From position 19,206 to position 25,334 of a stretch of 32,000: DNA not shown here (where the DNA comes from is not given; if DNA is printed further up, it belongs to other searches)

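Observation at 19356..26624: Exported CobN-family giant protein with an inserted OB-fold-like pair, paired with an exported alpha/alpha-toroid repeat protein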

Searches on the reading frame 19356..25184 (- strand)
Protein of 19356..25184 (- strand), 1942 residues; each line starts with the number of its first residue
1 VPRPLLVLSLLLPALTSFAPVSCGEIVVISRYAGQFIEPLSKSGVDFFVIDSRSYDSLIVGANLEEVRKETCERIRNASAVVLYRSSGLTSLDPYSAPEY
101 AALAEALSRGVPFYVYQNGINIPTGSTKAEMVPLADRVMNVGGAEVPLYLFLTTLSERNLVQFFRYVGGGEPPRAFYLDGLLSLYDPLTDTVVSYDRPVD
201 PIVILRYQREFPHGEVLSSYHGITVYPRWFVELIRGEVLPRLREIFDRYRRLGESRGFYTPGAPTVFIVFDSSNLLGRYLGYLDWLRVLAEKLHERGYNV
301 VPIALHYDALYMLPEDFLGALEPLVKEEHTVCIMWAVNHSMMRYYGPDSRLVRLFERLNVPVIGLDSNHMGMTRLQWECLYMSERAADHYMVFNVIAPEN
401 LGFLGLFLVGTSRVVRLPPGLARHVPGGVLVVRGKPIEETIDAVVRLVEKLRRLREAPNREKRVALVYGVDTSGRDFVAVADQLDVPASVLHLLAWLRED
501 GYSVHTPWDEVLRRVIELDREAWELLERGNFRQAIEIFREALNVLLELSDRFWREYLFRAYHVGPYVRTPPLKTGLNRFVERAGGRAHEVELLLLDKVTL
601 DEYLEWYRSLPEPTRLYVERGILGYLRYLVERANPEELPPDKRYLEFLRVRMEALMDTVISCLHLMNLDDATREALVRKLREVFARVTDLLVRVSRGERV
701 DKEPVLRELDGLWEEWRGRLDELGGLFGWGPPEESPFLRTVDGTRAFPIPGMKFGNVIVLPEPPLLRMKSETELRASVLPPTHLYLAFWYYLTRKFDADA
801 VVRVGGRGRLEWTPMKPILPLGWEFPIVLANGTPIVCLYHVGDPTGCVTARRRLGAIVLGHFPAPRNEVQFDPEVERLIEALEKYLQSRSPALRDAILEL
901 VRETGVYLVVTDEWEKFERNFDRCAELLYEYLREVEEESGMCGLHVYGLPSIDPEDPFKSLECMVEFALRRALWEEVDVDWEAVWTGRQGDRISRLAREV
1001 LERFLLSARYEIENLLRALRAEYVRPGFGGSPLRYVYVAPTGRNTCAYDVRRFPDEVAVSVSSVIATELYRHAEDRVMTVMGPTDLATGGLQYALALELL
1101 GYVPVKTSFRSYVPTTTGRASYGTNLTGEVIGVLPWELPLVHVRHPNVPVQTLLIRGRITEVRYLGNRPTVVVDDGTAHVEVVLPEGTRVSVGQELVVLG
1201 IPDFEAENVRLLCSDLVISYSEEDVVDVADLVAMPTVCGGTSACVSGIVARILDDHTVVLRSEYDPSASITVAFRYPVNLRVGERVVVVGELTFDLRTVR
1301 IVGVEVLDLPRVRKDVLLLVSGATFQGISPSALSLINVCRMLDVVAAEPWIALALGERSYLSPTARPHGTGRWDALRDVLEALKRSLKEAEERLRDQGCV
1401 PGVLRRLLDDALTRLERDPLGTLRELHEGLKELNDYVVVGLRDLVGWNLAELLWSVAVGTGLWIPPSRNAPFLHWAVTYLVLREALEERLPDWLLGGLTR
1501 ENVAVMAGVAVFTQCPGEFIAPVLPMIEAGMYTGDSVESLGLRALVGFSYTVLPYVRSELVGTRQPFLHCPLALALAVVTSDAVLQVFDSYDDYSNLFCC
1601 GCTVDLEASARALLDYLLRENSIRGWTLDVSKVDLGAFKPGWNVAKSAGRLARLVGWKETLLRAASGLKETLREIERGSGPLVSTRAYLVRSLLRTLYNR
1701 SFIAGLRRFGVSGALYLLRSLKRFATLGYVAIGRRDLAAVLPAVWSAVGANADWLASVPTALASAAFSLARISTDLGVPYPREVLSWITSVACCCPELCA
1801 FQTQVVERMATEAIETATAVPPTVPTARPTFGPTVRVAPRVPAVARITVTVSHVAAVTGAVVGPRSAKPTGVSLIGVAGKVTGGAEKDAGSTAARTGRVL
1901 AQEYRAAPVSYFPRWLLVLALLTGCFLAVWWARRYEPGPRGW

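Call 7: search_protein_families(library=pfam, proteins=[window:19356-25184:-], max_evalue=0.01)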
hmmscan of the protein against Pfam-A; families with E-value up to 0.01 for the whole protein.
window:19356-25184:- (1942 aa): 1 family
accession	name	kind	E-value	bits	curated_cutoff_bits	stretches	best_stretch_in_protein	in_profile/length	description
PF02514.21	CobN-Mg_chel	-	1.3e-85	288.6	24.5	2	729-1110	354-789/1090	CobN/Magnesium Chelatase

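Call 8: search_protein_families(library=ncbifam, proteins=[window:19356-25184:-], max_evalue=0.01)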
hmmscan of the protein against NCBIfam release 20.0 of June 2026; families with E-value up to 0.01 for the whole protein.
window:19356-25184:- (1942 aa): 9 families
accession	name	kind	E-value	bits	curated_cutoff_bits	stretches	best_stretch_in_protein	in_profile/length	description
TIGR02257.1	cobalto_cobN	equivalog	3.1e-48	164.4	822.05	3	729-949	473-694/1226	cobaltochelatase subunit CobN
NF008973.0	PRK12321.1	equivalog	7.7e-48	163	1235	2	729-1107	462-802/1105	cobaltochelatase subunit CobN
NF004644.0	PRK05989.2-2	equivalog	4.5e-46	157.3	1248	2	729-1070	455-820/1289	cobaltochelatase subunit CobN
TIGR02025.1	BchH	equivalog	4.8e-43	147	829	3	742-951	521-730/1271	magnesium chelatase subunit H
NF009140.0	PRK12493.1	equivalog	1.4e-32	112.5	1300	3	744-951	539-755/1313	magnesium chelatase subunit H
NF009942.0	PRK13405.1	equivalog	4.3e-30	104.1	1166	1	735-1105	534-922/1245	magnesium chelatase subunit H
NF004645.0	PRK05989.2-3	equivalog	7.7e-30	103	1619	2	743-1067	699-1050/1597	cobaltochelatase subunit CobN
NF004646.0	PRK05989.2-4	equivalog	7e-25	86.6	1468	3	778-948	523-695/1277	cobaltochelatase subunit CobN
NF004643.0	PRK05989.2-1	equivalog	2.8e-22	78.4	1926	1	741-1070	461-799/1184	cobaltochelatase subunit CobN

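Call 9: search_solved_structures(query=window:19356-25184:-, max_evalue=0.01, show_alignments=3)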
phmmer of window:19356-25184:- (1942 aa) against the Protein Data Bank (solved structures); distinct sequences matched with E-value up to 0.01: 7.
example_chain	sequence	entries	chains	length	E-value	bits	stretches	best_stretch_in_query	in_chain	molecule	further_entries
9uk9_A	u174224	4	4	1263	8e-24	85.9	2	728-950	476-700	Cobaltochelatase subunit CobN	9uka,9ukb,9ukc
7c6o_A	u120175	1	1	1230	1.1e-22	82.1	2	728-949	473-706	Cobalamin biosynthesis protein CobN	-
6yt0_B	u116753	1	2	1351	3.2e-19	70.7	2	740-952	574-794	Mg-chelatase subunit ChlH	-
6ytn_AAA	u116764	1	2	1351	4.3e-19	70.2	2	740-952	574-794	Mg-chelatase subunit ChlH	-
4zhj_A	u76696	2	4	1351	4.3e-19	70.2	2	740-952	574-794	Mg-chelatase subunit ChlH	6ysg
6ytj_AAA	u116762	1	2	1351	1.5e-18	68.4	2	740-952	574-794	Mg-chelatase subunit ChlH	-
9d26_A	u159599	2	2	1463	4.1e-18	67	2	737-889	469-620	HmuS heme dechelatase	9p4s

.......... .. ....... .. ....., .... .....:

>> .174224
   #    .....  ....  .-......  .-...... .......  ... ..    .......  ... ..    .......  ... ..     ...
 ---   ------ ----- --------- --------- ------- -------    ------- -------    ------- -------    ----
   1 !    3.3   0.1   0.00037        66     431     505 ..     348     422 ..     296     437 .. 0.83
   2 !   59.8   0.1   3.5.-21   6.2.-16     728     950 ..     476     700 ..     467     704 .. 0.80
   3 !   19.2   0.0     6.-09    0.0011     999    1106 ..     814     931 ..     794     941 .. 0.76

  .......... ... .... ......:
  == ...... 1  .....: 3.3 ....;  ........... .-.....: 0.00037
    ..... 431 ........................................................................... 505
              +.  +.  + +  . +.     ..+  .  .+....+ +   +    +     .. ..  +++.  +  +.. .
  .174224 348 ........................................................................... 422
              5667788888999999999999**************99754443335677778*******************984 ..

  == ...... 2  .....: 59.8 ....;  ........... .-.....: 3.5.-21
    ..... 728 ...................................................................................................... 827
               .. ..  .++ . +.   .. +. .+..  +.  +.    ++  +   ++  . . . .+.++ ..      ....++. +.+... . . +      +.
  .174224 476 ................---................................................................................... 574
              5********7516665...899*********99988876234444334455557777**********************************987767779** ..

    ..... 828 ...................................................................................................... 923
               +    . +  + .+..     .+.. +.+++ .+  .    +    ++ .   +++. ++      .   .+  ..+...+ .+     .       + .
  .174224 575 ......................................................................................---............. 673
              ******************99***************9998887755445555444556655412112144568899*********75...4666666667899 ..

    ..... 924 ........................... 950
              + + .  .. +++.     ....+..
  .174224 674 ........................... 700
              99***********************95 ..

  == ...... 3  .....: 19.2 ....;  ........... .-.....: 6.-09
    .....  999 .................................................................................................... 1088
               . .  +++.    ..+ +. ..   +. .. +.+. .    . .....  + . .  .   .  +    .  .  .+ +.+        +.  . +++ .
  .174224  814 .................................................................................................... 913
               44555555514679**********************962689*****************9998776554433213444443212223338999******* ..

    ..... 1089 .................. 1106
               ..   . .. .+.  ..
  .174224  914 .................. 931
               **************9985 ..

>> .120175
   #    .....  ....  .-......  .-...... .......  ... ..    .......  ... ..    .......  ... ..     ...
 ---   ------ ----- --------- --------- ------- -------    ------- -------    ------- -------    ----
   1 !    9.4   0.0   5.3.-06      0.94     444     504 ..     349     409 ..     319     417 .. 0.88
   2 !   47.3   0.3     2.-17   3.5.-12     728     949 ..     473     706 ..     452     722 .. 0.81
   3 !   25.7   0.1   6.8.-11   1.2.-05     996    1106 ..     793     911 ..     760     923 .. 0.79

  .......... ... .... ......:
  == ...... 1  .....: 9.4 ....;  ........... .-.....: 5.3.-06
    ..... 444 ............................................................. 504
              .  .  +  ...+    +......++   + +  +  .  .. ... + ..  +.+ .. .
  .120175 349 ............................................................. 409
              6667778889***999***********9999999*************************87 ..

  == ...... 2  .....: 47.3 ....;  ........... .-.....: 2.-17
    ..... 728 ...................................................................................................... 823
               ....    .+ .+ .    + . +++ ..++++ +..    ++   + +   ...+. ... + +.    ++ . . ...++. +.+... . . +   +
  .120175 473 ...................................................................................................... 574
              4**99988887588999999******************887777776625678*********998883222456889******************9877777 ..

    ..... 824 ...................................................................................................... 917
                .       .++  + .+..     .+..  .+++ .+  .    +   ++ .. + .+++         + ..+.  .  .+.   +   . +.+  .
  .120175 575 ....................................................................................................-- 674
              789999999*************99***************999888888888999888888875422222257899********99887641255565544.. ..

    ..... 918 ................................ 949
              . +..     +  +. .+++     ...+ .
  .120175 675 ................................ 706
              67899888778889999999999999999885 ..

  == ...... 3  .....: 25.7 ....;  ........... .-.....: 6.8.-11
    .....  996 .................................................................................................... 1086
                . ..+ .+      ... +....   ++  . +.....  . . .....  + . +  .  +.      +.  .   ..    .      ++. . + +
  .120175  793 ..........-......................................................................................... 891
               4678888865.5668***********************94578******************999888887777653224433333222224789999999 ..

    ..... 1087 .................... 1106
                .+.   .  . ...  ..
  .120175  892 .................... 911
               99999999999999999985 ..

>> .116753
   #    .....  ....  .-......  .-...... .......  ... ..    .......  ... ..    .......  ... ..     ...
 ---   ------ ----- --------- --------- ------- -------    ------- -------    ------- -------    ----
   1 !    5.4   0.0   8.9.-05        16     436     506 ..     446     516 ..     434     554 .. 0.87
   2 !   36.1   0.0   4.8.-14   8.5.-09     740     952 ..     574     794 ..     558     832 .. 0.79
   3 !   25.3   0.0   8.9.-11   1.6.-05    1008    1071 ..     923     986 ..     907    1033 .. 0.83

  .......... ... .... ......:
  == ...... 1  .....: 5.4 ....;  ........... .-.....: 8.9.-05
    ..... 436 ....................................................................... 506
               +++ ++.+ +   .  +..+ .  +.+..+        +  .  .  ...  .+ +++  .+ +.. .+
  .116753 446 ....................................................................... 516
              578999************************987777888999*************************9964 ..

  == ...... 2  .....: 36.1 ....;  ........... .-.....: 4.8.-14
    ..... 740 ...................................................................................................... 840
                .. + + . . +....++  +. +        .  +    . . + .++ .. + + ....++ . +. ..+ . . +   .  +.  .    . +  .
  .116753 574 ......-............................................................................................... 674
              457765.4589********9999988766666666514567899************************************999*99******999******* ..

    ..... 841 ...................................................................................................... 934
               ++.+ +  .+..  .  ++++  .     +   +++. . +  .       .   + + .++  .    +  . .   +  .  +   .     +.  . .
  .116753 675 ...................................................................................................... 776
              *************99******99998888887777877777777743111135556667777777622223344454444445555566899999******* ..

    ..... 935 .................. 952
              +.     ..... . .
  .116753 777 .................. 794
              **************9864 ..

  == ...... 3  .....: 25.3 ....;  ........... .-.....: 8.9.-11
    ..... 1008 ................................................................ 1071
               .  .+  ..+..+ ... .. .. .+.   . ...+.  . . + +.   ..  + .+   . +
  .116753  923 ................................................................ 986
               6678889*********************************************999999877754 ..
